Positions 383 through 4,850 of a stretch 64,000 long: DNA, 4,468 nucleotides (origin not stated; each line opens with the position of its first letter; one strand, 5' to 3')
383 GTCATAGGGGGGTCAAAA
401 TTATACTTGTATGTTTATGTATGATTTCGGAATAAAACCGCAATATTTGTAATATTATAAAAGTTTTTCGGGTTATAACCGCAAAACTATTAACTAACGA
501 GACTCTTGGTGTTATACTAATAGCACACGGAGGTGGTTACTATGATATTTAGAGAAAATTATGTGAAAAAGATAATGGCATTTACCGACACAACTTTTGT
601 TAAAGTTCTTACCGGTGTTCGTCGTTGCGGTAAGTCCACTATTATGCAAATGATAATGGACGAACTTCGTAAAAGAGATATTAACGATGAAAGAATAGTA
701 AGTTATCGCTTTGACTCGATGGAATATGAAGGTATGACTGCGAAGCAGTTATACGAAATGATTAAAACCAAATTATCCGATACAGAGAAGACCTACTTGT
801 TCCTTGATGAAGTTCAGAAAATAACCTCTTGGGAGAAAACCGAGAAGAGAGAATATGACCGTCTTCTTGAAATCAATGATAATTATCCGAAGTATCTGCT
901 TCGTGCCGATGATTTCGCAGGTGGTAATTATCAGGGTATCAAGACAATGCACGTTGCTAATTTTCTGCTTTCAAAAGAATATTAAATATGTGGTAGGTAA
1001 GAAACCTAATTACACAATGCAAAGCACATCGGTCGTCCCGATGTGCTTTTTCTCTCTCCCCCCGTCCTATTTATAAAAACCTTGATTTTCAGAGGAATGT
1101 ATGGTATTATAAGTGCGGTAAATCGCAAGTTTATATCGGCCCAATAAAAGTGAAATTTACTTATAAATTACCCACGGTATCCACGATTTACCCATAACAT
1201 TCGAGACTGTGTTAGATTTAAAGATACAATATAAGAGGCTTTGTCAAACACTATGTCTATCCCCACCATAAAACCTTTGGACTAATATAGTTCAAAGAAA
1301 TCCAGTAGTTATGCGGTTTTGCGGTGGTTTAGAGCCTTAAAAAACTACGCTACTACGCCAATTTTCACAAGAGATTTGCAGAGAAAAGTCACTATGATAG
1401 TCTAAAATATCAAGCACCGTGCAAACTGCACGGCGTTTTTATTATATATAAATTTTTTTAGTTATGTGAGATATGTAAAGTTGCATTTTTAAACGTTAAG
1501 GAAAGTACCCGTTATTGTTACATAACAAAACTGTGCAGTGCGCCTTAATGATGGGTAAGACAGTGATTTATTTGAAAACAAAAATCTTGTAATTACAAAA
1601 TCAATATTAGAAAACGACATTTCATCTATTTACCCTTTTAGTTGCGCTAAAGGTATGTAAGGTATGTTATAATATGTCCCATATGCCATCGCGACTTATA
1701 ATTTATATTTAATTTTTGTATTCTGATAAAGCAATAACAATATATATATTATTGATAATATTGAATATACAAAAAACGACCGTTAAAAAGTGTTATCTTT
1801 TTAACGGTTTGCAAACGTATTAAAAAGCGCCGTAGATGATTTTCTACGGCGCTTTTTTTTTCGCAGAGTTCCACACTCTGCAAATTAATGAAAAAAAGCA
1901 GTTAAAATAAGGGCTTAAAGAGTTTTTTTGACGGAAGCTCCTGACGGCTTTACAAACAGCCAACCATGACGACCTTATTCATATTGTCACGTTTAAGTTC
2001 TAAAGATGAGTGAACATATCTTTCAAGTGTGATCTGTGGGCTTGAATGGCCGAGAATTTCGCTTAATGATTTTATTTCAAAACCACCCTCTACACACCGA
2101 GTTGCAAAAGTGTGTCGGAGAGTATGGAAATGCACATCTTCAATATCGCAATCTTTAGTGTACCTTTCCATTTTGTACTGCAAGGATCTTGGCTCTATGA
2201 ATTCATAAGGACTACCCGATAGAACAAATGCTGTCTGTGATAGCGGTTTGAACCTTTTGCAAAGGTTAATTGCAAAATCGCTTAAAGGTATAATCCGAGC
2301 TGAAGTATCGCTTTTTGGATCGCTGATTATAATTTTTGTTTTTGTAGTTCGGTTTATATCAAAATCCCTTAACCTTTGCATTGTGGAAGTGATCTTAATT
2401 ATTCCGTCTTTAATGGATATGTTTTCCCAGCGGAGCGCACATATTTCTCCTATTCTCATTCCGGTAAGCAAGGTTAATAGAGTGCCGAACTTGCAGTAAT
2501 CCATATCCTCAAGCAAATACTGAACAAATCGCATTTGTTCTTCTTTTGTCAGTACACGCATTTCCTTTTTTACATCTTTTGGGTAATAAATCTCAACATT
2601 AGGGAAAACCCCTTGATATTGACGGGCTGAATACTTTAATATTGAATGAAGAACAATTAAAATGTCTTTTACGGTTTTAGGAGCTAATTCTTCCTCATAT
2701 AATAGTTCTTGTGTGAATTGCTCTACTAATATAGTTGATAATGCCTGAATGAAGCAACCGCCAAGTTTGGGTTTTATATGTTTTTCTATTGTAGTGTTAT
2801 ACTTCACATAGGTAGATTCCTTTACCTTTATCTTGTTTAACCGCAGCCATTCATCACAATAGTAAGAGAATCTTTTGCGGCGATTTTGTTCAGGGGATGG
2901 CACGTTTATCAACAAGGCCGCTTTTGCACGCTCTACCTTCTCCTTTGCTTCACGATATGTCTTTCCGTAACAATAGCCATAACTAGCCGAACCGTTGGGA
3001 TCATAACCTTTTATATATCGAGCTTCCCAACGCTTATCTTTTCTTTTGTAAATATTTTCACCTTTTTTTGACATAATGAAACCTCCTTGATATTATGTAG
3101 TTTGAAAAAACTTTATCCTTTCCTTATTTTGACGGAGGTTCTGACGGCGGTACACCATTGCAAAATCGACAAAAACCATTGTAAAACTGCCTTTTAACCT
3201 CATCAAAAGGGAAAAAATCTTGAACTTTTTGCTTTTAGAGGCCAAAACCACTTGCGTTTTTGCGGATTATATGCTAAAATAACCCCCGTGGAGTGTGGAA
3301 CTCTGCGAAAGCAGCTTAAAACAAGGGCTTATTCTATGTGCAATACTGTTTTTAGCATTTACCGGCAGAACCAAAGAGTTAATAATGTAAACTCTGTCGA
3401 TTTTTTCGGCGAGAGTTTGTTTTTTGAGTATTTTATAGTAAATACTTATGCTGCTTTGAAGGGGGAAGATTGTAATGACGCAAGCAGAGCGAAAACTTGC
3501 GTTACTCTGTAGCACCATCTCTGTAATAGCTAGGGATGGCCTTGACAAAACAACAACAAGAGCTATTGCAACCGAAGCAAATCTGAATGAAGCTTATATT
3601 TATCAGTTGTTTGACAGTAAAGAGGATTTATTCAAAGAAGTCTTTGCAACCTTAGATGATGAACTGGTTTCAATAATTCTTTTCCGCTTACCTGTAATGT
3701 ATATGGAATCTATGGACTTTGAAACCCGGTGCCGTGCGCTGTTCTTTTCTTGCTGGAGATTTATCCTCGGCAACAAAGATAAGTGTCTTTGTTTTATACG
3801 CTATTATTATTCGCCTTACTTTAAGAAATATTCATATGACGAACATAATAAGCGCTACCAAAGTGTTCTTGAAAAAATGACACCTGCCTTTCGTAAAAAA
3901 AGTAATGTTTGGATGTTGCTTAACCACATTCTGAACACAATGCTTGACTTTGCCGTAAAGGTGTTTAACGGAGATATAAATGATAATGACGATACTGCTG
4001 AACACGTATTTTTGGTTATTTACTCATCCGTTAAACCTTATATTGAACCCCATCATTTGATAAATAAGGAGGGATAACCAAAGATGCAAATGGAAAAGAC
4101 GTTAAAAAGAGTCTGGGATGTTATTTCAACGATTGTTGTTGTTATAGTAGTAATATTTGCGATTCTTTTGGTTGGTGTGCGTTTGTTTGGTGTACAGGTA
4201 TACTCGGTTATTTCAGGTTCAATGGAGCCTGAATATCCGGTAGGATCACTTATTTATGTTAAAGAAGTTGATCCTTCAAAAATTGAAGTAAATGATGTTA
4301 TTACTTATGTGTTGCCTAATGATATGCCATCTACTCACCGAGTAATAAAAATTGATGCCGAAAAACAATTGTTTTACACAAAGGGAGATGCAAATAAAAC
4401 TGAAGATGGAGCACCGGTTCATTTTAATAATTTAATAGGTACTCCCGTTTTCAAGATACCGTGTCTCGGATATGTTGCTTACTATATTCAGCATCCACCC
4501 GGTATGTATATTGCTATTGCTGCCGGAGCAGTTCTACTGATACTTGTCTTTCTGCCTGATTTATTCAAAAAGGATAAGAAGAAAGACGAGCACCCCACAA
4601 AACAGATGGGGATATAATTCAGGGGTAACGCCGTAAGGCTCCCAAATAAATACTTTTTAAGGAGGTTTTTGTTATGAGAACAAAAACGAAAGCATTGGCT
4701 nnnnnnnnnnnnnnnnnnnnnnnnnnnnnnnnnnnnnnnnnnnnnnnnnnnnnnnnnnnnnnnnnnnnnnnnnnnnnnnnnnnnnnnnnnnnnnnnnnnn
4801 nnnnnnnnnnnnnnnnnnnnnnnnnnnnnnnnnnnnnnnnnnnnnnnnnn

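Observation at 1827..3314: Tyrosine recombinase gene bracketed by a 17-bp perfect inverted repeat (outer) and a 23-bp imperfect direct repeat (inner), directly upstream of the fibre locus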

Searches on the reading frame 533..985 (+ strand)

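Call 7: search_protein_families(library=pfam, proteins=[window:533-985:+], max_evalue=0.01)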
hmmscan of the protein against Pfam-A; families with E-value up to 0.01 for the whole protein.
window:533-985:+ (150 aa): 8 families
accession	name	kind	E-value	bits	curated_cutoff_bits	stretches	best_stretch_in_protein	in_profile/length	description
PF13173.12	AAA_14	-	1.5e-17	64.3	27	1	23-110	4-87/129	AAA domain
PF00004.35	AAA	-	3.1e-05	24.9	21.2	1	26-112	3-89/131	ATPase family associated with various cellular activities (AAA)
PF01637.24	ATPase_2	-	6.5e-05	23.3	33.2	1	16-97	15-90/225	ATPase domain predominantly from Archaea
PF24883.2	NPHP3_N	-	0.00021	22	24.8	1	11-97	12-97/164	Nephrocystin 3, N-terminal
PF13401.12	AAA_22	-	0.00024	21.9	27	1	25-96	9-65/130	AAA domain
PF06367.22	Drf_FH3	-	0.00074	19.9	27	1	25-116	77-167/193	Diaphanous FH3 Domain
PF08461.16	HTH_12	-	0.0043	17.4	21.4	1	39-81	17-58/66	Ribonuclease R winged-helix domain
PF04368.18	DUF507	-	0.0074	16.7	24.7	1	16-93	18-97/182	Protein of unknown function (DUF507)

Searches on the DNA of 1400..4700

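Call 80: search_rna_families(source=window, start=1400, end=4700, threshold=evalue, max_evalue=1)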
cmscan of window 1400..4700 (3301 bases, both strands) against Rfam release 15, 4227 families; matches with E-value up to 1: 3.
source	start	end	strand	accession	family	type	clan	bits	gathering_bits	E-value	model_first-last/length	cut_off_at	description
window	1782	1863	+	RF04312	trpB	Cis-reg;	-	31.3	59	0.11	1-107/107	no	trpB ncRNA motif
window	1787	1859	+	RF02057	STnc40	Gene; sRNA;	-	23.7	45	0.55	1-70/70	no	Salmonella enterica sRNA STnc40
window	1774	1860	+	RF00506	Thr_leader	Cis-reg; leader;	-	23.5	55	0.24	1-118/118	no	Threonine operon leader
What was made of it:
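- Tried and rejected: Rfam scan of 1400-4700 (call 80).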
